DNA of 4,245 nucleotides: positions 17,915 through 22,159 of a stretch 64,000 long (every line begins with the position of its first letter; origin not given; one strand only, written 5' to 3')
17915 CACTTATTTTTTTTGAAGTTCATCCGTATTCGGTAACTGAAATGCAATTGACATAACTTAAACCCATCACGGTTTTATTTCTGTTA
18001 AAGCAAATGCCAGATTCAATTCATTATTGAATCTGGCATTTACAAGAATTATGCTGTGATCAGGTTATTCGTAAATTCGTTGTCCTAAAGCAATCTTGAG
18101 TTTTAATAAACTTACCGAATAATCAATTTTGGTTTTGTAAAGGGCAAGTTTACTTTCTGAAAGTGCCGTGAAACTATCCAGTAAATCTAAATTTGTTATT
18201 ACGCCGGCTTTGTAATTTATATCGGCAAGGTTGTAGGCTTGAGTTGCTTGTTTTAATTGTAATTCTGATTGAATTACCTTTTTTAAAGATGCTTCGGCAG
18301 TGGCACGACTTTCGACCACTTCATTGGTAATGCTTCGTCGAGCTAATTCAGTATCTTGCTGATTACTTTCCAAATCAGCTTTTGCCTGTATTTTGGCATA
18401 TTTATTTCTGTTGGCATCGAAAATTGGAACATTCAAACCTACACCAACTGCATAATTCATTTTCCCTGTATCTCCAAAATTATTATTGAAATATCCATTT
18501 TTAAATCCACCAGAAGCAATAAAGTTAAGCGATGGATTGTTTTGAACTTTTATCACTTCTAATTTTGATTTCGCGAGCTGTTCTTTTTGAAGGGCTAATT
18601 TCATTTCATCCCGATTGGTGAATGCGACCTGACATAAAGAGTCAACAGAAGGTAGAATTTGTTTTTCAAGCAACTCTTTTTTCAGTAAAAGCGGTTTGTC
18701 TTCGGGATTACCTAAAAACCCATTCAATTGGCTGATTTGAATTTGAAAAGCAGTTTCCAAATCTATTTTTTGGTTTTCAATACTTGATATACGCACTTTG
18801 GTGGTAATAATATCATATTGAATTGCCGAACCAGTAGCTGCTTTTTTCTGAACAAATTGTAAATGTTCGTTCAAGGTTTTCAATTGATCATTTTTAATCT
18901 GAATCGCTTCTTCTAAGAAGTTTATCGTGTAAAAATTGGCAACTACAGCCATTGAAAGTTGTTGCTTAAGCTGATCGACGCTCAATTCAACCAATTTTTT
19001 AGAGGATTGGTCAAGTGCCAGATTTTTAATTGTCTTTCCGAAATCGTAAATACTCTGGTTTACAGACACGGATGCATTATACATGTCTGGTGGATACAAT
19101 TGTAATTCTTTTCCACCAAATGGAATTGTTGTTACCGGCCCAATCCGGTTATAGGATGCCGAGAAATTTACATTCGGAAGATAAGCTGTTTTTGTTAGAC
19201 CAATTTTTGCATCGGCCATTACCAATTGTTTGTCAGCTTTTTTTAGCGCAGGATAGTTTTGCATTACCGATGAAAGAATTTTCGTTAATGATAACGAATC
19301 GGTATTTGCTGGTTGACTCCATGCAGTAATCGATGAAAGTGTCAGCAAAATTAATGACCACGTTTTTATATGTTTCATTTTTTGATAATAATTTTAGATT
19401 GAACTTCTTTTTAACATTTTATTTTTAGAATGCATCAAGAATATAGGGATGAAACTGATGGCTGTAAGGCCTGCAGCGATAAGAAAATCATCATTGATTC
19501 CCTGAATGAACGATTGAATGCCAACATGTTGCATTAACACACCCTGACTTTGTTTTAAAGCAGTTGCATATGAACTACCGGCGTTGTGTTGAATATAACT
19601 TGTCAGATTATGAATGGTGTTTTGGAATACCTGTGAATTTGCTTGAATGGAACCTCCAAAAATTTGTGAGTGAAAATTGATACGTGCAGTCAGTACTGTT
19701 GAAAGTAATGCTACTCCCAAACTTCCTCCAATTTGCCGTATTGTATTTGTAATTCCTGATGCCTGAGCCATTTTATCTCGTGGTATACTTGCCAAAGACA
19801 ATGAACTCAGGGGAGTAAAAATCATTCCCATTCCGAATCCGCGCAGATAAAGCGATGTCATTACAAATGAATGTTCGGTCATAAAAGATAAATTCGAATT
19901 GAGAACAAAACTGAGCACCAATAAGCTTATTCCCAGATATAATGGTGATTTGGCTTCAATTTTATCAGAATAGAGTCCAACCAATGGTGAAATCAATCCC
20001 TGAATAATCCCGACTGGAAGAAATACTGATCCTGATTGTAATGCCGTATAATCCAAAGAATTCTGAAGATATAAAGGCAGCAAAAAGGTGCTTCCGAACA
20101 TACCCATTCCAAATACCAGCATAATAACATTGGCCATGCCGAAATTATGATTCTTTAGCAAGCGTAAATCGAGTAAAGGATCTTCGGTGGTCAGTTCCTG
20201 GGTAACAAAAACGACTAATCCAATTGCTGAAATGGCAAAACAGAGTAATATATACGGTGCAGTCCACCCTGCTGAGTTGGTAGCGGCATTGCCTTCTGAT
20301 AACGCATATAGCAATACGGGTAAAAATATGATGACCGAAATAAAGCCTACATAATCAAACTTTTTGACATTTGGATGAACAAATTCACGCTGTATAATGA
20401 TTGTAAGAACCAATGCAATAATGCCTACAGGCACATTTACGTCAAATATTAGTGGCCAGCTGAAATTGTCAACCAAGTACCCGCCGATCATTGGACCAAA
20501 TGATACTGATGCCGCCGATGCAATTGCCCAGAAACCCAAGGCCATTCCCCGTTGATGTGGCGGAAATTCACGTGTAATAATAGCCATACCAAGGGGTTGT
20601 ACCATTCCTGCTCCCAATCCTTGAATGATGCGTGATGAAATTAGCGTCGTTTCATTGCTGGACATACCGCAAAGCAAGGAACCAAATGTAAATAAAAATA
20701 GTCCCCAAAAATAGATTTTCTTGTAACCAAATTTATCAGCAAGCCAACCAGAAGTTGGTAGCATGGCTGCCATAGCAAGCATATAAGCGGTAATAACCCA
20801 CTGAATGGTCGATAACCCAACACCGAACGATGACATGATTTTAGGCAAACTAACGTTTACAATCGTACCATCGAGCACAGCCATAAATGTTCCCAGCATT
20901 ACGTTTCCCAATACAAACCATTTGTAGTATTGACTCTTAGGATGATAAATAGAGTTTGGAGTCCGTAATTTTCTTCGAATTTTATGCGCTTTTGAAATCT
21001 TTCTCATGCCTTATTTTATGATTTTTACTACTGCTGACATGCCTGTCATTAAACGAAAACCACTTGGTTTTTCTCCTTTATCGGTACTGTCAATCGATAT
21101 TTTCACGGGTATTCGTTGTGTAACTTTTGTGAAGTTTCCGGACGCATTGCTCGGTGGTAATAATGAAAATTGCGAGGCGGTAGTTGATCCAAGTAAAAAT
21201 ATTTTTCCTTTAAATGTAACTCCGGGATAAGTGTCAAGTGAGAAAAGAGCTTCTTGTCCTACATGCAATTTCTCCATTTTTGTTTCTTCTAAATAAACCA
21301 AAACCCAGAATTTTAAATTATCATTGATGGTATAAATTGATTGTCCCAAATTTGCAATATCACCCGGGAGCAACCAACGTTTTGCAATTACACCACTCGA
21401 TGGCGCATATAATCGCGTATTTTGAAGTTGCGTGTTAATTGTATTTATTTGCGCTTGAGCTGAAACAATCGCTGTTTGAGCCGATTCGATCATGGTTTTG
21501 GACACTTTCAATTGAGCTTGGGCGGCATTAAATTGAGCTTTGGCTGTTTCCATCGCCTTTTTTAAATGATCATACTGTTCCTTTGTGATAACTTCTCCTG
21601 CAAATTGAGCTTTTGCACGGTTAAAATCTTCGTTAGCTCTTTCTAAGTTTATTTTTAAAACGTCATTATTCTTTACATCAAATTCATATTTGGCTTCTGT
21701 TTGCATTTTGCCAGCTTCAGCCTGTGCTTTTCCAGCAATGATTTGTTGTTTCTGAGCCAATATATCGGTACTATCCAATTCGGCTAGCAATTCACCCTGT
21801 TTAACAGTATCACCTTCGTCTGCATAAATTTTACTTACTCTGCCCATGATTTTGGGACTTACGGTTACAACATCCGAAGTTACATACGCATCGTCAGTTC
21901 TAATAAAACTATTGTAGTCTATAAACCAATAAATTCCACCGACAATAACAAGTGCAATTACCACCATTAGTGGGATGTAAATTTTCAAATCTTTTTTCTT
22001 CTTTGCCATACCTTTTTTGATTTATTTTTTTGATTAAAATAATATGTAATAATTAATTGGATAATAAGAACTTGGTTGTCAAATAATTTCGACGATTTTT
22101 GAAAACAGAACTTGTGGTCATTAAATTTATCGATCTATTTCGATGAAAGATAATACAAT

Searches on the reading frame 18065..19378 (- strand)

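Call 77: search_protein_families(library=pfam, proteins=[window:18065-19378:-], max_evalue=0.00001)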
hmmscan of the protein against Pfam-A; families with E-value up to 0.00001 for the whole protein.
window:18065-19378:- (437 aa): 1 family
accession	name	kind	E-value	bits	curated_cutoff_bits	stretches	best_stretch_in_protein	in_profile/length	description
PF02321.23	OEP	-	2e-49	168.4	22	2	250-432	6-187/187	Outer membrane efflux protein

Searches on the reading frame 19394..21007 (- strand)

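Call 77: search_protein_families(library=pfam, proteins=[window:19394-21007:-], max_evalue=0.00001)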
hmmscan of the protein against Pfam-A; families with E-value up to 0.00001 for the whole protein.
window:19394-21007:- (537 aa): 2 families
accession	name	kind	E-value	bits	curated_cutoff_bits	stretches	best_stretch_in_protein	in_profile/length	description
PF07690.21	MFS_1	-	1.8e-64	218.3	33.4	1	36-431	1-346/347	Major Facilitator Superfamily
PF13347.12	MFS_2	-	2.8e-07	29.9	27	1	67-183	260-385/427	MFS/sugar transport protein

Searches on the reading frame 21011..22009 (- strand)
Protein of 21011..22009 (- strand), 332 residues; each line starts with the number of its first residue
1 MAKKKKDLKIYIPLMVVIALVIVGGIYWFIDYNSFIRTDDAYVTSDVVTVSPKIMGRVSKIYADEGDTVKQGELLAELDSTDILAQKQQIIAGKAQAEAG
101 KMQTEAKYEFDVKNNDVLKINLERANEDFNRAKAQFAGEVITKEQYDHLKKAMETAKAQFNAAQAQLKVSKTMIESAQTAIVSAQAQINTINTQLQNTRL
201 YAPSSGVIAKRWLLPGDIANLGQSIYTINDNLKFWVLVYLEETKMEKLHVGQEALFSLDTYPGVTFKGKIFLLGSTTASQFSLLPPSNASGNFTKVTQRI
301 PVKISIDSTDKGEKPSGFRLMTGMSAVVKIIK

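Call 77: search_protein_families(library=pfam, proteins=[window:21011-22009:-], max_evalue=0.00001)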
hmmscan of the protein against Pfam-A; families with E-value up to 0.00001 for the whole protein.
window:21011-22009:- (332 aa): 4 families
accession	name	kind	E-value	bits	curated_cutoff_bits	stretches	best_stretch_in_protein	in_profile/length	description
PF16576.10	HlyD_D23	-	1.7e-23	83.5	30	1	45-273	17-184/214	Barrel-sandwich domain of CusB or HlyD membrane-fusion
PF13437.12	HlyD_3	-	5.8e-15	56.4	22.2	1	200-310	2-97/106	HlyD family secretion protein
PF00529.27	CusB_dom_1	-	3e-09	37.4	26.5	1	32-330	12-87/89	Cation efflux system protein CusB domain 1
PF13533.13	Biotin_lipoyl_2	-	2.8e-06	27.5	29.8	1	48-79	1-32/32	Biotin-lipoyl like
